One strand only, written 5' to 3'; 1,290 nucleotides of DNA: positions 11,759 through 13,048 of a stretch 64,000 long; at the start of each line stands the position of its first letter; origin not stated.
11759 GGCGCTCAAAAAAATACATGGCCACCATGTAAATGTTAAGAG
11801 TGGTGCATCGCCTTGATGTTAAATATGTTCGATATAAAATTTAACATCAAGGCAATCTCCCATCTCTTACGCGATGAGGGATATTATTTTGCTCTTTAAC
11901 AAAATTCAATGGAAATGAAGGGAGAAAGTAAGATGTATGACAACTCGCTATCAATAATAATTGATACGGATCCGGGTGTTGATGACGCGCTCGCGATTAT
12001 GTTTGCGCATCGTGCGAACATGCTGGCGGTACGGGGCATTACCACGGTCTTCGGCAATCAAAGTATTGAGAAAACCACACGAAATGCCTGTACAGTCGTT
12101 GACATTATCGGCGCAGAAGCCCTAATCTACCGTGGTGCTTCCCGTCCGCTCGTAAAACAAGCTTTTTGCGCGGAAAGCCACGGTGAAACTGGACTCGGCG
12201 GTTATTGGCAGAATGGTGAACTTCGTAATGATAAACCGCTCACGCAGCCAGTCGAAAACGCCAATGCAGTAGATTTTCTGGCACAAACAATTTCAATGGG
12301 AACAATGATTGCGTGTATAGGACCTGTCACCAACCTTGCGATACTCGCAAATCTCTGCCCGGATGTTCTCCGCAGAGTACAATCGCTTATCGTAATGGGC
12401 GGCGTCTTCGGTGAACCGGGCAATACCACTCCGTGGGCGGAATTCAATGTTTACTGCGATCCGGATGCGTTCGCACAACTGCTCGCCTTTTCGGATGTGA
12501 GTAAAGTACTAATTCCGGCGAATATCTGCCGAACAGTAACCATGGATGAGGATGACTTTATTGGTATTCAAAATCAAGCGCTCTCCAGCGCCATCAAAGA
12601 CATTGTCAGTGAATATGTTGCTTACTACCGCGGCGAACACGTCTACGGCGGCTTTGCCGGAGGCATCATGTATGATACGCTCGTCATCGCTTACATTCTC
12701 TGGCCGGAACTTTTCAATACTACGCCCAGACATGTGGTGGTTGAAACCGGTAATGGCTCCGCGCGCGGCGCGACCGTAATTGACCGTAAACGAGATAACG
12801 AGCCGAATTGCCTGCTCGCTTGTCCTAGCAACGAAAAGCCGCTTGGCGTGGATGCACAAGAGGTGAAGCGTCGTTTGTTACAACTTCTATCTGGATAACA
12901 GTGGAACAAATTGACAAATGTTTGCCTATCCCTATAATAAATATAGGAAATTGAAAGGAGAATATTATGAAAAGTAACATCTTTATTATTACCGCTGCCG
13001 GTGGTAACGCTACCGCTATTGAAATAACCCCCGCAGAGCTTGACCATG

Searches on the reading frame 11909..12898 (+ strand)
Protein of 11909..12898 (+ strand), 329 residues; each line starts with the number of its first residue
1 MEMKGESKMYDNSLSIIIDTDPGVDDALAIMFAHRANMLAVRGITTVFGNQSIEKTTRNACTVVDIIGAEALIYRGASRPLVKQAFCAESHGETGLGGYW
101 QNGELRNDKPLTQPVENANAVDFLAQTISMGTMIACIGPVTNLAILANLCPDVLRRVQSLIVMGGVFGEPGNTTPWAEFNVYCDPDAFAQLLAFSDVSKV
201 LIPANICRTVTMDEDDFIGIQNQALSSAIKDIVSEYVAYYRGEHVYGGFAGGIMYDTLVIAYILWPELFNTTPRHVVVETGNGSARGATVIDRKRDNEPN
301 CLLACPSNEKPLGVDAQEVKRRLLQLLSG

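Call 79: search_protein_families(library=pfam, proteins=[window:11909-12898:+], max_evalue=0.00001)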
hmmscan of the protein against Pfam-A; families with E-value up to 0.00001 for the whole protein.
window:11909-12898:+ (329 aa): 1 family
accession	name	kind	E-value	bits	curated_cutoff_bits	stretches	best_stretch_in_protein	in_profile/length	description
PF01156.24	IU_nuc_hydro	-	9.1e-72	242.6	34.2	1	16-301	1-284/297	Inosine-uridine preferring nucleoside hydrolase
